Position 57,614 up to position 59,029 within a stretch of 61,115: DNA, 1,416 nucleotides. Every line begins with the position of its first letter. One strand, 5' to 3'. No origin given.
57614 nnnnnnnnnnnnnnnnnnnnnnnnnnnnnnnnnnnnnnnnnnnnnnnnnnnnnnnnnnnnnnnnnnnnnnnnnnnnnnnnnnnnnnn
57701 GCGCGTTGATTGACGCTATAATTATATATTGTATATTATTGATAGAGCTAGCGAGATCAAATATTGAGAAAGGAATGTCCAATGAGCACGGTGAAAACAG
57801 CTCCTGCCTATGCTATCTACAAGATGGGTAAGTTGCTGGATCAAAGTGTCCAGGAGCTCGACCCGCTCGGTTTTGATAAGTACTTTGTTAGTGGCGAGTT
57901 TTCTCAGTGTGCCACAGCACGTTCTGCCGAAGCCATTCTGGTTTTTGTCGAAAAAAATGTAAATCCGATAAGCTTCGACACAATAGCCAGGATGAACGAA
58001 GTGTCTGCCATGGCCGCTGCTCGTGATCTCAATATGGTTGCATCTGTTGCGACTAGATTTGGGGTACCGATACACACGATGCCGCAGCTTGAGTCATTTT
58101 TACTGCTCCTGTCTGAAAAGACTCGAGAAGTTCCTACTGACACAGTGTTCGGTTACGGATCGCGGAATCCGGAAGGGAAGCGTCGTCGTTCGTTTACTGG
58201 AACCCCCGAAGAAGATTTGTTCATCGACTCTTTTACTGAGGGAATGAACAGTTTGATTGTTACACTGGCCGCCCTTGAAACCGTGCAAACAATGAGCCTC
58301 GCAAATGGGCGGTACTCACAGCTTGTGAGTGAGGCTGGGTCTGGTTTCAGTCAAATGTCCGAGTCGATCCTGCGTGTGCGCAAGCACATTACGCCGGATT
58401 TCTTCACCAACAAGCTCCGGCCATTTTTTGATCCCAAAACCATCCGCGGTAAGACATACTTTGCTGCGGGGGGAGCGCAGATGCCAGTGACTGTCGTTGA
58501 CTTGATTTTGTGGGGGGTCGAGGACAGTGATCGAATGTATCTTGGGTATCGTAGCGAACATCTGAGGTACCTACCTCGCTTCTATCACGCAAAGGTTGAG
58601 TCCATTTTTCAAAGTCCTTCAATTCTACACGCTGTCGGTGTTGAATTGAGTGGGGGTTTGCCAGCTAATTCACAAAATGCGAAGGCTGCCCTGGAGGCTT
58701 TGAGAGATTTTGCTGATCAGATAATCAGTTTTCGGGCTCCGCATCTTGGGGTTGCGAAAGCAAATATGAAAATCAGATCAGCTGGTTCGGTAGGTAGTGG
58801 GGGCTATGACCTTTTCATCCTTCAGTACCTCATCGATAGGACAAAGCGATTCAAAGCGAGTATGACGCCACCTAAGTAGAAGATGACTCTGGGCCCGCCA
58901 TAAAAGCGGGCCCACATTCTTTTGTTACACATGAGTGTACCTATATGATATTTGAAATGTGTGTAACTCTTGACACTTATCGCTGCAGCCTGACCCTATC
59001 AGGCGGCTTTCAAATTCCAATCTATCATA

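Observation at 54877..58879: AT-rich five-gene cassette: P-loop kinase / beta-RFAP-synthase-like GHMP / SAM-MTase / Ham1 NTP pyrophosphatase / IDO-like heme enzyme, a candidate uncharacterised nucleotide-analogue or aryl-ribonucleotide pathway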

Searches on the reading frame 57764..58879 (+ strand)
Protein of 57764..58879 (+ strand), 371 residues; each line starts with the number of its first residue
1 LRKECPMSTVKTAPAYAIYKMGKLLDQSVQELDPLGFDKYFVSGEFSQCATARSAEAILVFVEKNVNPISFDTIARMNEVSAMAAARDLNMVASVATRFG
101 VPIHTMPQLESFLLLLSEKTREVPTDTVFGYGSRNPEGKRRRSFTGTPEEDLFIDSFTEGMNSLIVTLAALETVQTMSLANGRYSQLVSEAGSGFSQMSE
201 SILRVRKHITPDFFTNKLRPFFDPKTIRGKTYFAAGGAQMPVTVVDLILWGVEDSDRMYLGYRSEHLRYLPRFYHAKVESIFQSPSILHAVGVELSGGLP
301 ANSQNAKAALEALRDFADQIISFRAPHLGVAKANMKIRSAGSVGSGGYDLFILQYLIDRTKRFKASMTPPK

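Call 3: search_protein_families(library=pfam, proteins=[window:57764-58879:+], max_evalue=1)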
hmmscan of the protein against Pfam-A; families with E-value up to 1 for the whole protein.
window:57764-58879:+ (371 aa): 3 families
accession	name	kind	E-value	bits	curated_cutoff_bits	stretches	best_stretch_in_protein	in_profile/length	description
PF08933.16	PrnB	-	4.2e-20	72.3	27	1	139-360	134-362/387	Monodechloroaminopyrrolnitrin synthase PrnB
PF01231.23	IDO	-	0.016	14.4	26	1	143-223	146-228/412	Indoleamine 2,3-dioxygenase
PF14966.11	DNA_repr_REX1B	-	0.22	12.5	24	1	178-211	30-63/94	DNA repair REX1-B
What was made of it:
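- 57782..58879 (+): PrnB-family heme enzyme (IDO/TDO superfamily). Pfam PrnB at 72 bits against a cut-off of 27 (call 3).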

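Call 4: search_protein_families(library=ncbifam, proteins=[window:57764-58879:+], max_evalue=1)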
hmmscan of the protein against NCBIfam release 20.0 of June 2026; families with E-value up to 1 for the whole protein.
window:57764-58879:+ (371 aa): 1 family
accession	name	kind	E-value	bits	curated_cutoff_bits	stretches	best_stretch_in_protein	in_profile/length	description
NF011202.0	PRK14608.1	equivalog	0.097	11.9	204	1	89-199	150-255/294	4-(cytidine 5'-diphospho)-2-C-methyl-D-erythritol kinase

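Call 5: search_protein_families(library=padloc, proteins=[window:57764-58879:+], max_evalue=0.1)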
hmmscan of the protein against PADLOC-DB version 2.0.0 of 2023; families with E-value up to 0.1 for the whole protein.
window:57764-58879:+ (371 aa): 0 families

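Call 7: search_solved_structures(query=window:57764-58879:+, max_evalue=1)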
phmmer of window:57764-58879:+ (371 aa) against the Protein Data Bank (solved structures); distinct sequences matched with E-value up to 1: 4.
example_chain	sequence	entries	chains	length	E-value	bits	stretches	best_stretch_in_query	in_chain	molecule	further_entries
9dfg_A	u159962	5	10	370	3.2e-38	135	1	20-369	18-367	PrnB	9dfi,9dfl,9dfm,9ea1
2v7i_A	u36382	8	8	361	2e-33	119.2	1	80-360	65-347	PRNB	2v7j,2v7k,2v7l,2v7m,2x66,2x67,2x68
2nwb_A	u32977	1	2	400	0.0076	18.7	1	142-250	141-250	Conserved domain protein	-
1zee_A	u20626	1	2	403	0.0077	18.6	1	142-250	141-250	hypothetical protein SO4414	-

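Call 8: find_homologous_proteins(query=window:57764-58879:+)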
Query window:57764-58879:+ (371 aa): 64 proteins with E <= 0.001 among 4278 candidates.
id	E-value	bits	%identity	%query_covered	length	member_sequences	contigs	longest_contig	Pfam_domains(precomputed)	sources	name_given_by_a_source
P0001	1.4e-237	805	100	98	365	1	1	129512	PF08933.17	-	-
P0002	5.3e-191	652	81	97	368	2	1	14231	PF08933.17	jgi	jgi:monodechloroaminopyrrolnitrin synthase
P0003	1.8e-189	647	81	98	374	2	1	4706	PF08933.17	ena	-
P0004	5.4e-187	639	80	97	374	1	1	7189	PF08933.17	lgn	-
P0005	9.6e-187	638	79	97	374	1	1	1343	PF08933.17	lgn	-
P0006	5.8e-180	616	77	97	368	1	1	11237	PF08933.17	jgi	jgi:hypothetical protein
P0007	3.5e-171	587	74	97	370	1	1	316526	PF08933.17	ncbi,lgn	ncbi:hypothetical protein BH11PAT2_BH11PAT2_01730 [soil metagenome]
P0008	2.6e-167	574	71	98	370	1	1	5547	PF08933.17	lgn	-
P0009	2.1e-149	515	65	97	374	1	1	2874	PF08933.17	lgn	-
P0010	1.3e-147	510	64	97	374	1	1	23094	PF08933.17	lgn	-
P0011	7.2e-146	504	62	97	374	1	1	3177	PF08933.17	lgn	-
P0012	5.4e-145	501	63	97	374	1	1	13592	PF08933.17,PF01231.24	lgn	-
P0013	1.5e-144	499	62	97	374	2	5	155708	PF08933.17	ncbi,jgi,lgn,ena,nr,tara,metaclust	ncbi:hypothetical protein CL652_01245 [bacterium]|jgi:hypothetical protein|nr:hypothetical protein [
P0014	2.6e-143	495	63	97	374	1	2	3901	PF08933.17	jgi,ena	-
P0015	2.7e-143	495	61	99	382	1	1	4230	PF08933.17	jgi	jgi:monodechloroaminopyrrolnitrin synthase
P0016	5.3e-141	488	62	97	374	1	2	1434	PF08933.17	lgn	-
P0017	3.4e-140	485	61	98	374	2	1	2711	PF08933.17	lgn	-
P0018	6.2e-140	484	62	97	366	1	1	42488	PF08933.17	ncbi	-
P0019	7.0e-140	484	60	97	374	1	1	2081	PF08933.17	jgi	-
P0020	1.4e-139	483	61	97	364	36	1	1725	PF08933.17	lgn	-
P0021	2.0e-135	469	60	97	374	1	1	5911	PF08933.17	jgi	jgi:hypothetical protein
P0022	2.2e-133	463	60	97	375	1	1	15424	PF08933.17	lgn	-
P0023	2.4e-128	446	56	98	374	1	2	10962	PF08933.17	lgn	-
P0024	3.7e-121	423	52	98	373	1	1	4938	PF08933.17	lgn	-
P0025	5.0e-116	406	53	97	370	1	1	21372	PF08933.17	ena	-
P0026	6.7e-116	405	53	97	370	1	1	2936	PF08933.17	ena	-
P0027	1.1e-115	405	52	97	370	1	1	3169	PF08933.17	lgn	-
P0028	1.4e-115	404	56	94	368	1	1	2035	PF08933.17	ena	-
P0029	2.3e-114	400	52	98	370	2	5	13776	PF08933.17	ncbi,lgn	-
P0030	6.3e-114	399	52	98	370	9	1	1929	PF08933.17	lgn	-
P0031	7.2e-112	392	52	98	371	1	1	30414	PF08933.17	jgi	-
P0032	7.2e-112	392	50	98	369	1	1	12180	PF08933.17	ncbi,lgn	-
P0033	1.1e-111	391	53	96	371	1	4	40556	PF08933.17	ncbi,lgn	-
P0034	3.4e-108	380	50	98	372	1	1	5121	PF08933.17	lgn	-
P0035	2.4e-107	377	80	58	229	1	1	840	PF08933.17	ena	-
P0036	1.5e-94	335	45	96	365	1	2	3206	PF08933.17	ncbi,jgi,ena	-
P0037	8.8e-92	326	45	96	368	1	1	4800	PF08933.17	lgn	-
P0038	1.1e-90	322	44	96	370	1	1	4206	PF08933.17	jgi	jgi:hypothetical protein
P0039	1.7e-89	318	64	64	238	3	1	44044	PF08933.17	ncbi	ncbi:MAG: monodechloroaminopyrrolnitrin synthase PrnB family protein, partial [Candidatus Paceibacte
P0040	1.3e-83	299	43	96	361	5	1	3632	PF08933.17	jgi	-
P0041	6.9e-75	270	42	94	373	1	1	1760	PF08933.17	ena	-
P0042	6.2e-72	261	40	92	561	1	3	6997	PF08933.17,PF01725.22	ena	-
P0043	2.7e-70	255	42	91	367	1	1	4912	PF08933.17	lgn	-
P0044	6.9e-64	234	39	92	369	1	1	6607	PF08933.17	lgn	-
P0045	9.5e-56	208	35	98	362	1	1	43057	PF08933.17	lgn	-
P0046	2.1e-51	193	35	94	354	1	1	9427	PF08933.17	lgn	-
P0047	3.0e-49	186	35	92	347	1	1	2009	PF08933.17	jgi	jgi:monodechloroaminopyrrolnitrin synthase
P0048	2.6e-48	183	36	90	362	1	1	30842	PF08933.17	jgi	jgi:hypothetical protein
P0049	8.5e-48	181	34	92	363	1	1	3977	PF08933.17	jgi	jgi:hypothetical protein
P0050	1.3e-41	161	34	91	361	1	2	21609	PF08933.17,PF01231.24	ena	-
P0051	1.7e-40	157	34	90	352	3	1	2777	PF08933.17,PF01231.24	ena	-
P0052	5.8e-40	156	35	93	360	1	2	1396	PF08933.17,PF01231.24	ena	-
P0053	1.7e-38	151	35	89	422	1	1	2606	PF08933.17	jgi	jgi:hypothetical protein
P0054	4.1e-38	150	36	75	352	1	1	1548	PF08933.17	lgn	-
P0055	1.5e-35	141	40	50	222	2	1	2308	PF08933.17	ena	-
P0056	6.5e-34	136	31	89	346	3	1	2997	PF08933.17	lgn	-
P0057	4.1e-33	133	29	90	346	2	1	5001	PF08933.17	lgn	-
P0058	3.4e-32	130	30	89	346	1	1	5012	PF08933.17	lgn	-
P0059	7.2e-32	129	30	89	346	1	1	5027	PF08933.17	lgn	-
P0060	1.7e-31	128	30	89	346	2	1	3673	PF08933.17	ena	-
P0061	2.3e-31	127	31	77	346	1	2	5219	PF08933.17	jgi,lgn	-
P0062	3.0e-31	127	30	89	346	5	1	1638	PF08933.17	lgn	-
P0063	4.8e-31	126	30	89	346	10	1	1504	PF08933.17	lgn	-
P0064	5.9e-25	106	28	84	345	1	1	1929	PF08933.17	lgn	-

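Call 10: find_encoding_contigs(protein=P0007, flank=8000, max_places=2)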
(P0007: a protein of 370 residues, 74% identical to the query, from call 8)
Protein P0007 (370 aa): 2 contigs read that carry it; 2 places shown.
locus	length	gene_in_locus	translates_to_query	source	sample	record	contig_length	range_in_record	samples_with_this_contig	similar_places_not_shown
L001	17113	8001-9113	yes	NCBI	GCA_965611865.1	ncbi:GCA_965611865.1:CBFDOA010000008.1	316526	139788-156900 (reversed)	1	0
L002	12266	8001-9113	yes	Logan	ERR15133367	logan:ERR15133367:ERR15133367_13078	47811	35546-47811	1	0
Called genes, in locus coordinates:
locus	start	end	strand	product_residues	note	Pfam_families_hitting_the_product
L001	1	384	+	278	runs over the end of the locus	-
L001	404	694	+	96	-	-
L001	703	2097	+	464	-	PF01590:GAF (weak), PF02518:HATPase_c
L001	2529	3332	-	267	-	-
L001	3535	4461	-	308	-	PF13936:HTH_38 (faint), PF13384:HTH_23 (faint), PF13551:HTH_29 (faint), PF00665:rve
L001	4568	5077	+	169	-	PF01272:GreA_GreB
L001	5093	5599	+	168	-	-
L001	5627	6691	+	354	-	PF00288:GHMP_kinases_N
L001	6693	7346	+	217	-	PF03848:TehB (weak), PF13489:Methyltransf_23, PF01209:Ubie_methyltran, PF13847:Methyltransf_31, PF08241:Methyltransf_11, PF08242:Methyltransf_12, PF13649:Methyltransf_25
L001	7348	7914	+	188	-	PF01725:Ham1p_like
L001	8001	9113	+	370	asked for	PF08933:PrnB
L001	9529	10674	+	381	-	PF13439:Glyco_transf_4 (weak), PF13579:Glyco_trans_4_4 (weak), PF20706:GT4-conflict, PF00534:Glycos_transf_1, PF13692:Glyco_trans_1_4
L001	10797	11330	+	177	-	PF04307:YdjM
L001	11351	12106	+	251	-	PF01209:Ubie_methyltran (faint), PF02353:CMAS (weak), PF13489:Methyltransf_23, PF13649:Methyltransf_25, PF13847:Methyltransf_31, PF08241:Methyltransf_11, PF08242:Methyltransf_12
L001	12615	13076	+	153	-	-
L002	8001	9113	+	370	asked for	PF08933:PrnB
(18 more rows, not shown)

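Call 11: find_encoding_contigs(protein=P0013, flank=8000, max_places=2)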
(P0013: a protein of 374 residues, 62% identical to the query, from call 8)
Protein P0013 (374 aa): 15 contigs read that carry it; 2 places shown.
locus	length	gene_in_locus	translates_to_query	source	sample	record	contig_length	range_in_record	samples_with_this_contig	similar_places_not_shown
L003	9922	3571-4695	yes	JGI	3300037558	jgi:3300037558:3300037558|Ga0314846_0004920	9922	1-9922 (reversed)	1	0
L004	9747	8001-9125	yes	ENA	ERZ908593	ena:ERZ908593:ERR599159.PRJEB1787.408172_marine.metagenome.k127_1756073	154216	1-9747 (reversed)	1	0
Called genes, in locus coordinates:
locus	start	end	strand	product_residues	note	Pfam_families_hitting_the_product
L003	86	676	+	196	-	PF01272:GreA_GreB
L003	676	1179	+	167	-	PF13207:AAA_17 (faint)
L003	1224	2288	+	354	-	PF00288:GHMP_kinases_N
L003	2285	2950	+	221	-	PF13489:Methyltransf_23, PF03848:TehB (weak), PF01209:Ubie_methyltran, PF05401:NodS, PF13847:Methyltransf_31, PF08241:Methyltransf_11, PF08242:Methyltransf_12, PF13649:Methyltransf_25, +1 more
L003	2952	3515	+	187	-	PF01725:Ham1p_like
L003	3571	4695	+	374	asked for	PF08933:PrnB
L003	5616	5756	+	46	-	-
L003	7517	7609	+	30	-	-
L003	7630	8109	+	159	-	-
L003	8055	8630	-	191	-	PF01066:CDP-OH_P_transf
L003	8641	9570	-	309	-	PF00781:DAGK_cat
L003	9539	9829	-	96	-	PF01864:CarS-like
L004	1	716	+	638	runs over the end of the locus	PF00004:AAA, PF23902:AAA_lid_PRS2_C (weak), PF17862:AAA_lid_3, PF01434:Peptidase_M41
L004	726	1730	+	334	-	-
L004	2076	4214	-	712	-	PF17191:RecG_wedge, PF01336:tRNA_anti-codon (weak), PF00270:DEAD, PF04851:ResIII, PF00271:Helicase_C, PF19833:RecG_dom3_C (weak)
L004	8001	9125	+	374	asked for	PF08933:PrnB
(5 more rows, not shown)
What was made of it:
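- The identical six-gene order occurs at 74% and 62% identity in different flanks (calls 10, 11).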

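Call 12: find_encoding_contigs(protein=P0042, flank=8000, max_places=3)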
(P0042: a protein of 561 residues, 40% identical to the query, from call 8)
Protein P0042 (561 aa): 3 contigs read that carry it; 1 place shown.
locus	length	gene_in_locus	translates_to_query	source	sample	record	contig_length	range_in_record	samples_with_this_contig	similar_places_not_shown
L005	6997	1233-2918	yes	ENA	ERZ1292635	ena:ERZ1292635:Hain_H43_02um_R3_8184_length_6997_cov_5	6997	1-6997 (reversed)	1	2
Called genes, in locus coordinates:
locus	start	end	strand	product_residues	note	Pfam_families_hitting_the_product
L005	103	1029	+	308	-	PF00334:NDK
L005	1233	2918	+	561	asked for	PF08933:PrnB, PF01725:Ham1p_like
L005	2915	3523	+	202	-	-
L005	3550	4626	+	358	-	PF00288:GHMP_kinases_N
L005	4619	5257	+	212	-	PF03848:TehB, PF05175:MTS (weak), PF13489:Methyltransf_23, PF13847:Methyltransf_31, PF08241:Methyltransf_11, PF08242:Methyltransf_12, PF13649:Methyltransf_25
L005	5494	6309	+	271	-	-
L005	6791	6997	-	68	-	?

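Call 14: find_encoding_contigs(protein=P0045, flank=8000, max_places=2)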
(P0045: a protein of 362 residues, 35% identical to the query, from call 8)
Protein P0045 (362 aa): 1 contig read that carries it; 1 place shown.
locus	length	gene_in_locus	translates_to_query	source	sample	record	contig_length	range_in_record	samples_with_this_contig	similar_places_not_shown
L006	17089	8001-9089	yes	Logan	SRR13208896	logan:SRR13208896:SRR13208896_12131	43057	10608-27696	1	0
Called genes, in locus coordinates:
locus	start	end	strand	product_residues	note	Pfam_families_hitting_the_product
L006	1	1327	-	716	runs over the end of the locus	PF00753:Lactamase_B, PF12706:Lactamase_B_2, PF22505:RNase_J_b_CASP, PF07521:RMMBL (weak), PF17770:RNase_J_C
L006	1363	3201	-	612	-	PF00496:SBP_bac_5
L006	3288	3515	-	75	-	PF03840:SecG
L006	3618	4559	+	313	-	PF04011:LemA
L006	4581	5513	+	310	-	PF04536:TPM_phosphatase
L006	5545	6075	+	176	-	-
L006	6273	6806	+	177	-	PF13521:AAA_28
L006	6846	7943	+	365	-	PF01820:Dala_Dala_lig_N, PF02222:ATP-grasp, PF02786:CPSase_L_D2, PF07478:Dala_Dala_lig_C, PF13535:ATP-grasp_4 (weak)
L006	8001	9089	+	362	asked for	PF08933:PrnB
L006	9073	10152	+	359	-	PF00288:GHMP_kinases_N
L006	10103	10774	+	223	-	PF01209:Ubie_methyltran (weak), PF05401:NodS (weak), PF03848:TehB, PF13489:Methyltransf_23, PF13847:Methyltransf_31, PF08241:Methyltransf_11, PF08242:Methyltransf_12, PF13649:Methyltransf_25, +1 more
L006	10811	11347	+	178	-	PF01725:Ham1p_like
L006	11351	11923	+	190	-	PF13238:AAA_18 (faint)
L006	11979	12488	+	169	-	PF01272:GreA_GreB (faint)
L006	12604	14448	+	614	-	PF01875:Memo, PF09587:PGA_cap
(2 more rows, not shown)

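Call 15: find_encoding_contigs(protein=P0048, flank=8000, max_places=2)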
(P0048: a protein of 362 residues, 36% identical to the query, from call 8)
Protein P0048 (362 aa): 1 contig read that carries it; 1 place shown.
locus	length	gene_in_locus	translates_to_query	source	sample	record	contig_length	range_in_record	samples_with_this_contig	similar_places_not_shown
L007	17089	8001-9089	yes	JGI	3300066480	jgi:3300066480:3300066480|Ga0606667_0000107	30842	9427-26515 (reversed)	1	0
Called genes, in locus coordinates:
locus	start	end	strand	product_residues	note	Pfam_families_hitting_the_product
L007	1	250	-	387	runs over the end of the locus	-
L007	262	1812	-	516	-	PF00239:Resolvase, PF07508:Recombinase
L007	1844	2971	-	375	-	-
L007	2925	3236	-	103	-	PF04026:SpoVG (weak)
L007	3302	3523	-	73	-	-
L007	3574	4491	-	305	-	-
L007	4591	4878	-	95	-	-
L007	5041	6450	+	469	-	PF18862:ApeA_NTD1, PF18739:HEPN_Apea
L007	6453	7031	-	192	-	PF11611:DUF4352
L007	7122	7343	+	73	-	PF13560:HTH_31, PF12844:HTH_19, PF13443:HTH_26 (weak), PF01381:HTH_3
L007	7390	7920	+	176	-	-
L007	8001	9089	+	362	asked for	PF08933:PrnB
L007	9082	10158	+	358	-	PF00288:GHMP_kinases_N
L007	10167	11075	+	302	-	PF13489:Methyltransf_23, PF08242:Methyltransf_12 (faint), PF13649:Methyltransf_25 (faint)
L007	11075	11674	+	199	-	PF13207:AAA_17, PF13238:AAA_18 (weak)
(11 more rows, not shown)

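Call 16: find_encoding_contigs(protein=P0050, flank=8000, max_places=2)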
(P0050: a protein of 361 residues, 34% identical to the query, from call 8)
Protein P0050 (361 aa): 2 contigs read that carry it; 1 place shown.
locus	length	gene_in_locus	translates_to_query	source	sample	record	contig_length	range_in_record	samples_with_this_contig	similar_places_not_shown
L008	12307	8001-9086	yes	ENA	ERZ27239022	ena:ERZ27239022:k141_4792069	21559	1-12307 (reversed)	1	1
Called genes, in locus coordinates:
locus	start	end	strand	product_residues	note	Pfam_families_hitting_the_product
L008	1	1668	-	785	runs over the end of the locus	PF00282:Pyridoxal_deC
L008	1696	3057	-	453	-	PF01593:Amino_oxidase, PF07992:Pyr_redox_2 (faint), PF13450:NAD_binding_8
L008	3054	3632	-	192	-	PF00293:NUDIX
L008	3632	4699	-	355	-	PF02826:2-Hacid_dh_C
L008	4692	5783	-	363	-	PF00248:Aldo_ket_red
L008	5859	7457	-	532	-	-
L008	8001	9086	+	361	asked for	PF08933:PrnB, PF01231:IDO (faint)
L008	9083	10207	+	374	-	PF00288:GHMP_kinases_N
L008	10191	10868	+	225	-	PF13489:Methyltransf_23 (weak), PF13847:Methyltransf_31, PF08241:Methyltransf_11, PF08242:Methyltransf_12, PF13649:Methyltransf_25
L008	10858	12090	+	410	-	-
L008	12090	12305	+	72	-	?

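Call 44: search_solved_structures(query=A2, max_evalue=0.01, show_alignments=2)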
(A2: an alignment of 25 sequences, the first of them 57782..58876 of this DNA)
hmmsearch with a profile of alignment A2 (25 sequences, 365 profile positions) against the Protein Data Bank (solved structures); distinct sequences matched with E-value up to 0.01: 4.
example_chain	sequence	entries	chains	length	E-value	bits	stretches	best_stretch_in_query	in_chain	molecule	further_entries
9dfg_A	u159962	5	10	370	4e-76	259.5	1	18-362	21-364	PrnB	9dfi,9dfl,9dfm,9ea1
2v7i_A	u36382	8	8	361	2.5e-71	243.7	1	19-362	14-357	PRNB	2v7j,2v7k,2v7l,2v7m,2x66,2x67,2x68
2nwb_A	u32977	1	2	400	9.4e-11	44.4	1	135-292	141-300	Conserved domain protein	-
1zee_A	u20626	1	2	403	9.6e-11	44.3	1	135-292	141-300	hypothetical protein SO4414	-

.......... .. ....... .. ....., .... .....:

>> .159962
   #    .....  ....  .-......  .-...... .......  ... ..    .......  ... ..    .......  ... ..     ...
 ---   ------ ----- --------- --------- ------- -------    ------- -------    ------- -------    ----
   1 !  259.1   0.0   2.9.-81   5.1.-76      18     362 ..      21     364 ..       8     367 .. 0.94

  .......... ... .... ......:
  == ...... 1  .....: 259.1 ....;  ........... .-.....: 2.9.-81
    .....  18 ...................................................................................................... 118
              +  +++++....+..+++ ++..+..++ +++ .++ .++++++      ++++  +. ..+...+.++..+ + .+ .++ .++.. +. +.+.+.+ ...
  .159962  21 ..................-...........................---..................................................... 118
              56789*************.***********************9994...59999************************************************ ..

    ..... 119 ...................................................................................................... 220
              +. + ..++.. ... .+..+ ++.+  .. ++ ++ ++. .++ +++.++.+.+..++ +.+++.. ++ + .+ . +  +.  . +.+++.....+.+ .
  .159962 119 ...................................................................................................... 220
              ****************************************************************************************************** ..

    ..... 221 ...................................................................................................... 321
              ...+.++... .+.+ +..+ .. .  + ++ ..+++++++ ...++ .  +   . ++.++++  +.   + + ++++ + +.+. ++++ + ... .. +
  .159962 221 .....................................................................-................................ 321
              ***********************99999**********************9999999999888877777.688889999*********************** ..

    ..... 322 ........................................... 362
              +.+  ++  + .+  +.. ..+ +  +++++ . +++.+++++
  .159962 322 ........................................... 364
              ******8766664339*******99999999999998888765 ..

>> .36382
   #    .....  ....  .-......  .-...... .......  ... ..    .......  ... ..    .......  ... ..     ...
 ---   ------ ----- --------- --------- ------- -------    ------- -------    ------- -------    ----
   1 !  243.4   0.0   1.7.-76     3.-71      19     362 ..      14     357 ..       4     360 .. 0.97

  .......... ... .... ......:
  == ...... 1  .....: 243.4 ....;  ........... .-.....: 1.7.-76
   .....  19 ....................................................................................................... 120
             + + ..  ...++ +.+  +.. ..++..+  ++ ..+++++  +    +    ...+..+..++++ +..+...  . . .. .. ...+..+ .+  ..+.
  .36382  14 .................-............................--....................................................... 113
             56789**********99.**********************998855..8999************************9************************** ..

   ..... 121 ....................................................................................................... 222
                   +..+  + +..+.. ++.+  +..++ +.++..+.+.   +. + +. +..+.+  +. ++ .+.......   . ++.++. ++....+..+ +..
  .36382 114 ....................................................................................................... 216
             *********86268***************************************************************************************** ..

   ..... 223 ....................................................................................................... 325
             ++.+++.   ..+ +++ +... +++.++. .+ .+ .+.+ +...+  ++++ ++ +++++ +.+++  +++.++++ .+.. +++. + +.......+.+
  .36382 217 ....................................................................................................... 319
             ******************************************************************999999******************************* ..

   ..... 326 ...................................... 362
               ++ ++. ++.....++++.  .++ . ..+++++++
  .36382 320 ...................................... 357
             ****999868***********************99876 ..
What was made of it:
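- On PrnB family (PF08933): E 4e-76 and 2.5e-71 (call 44).
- Closest known: PrnB of pyrrolnitrin biosynthesis, and FbPrnB. Same: The proximal His, the carboxylate clamp, the loop Ser and the FbPrnB-type Tyr are conserved (call 44).
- There is strong PrnB homology with conserved active-site residues (calls 7, 44).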
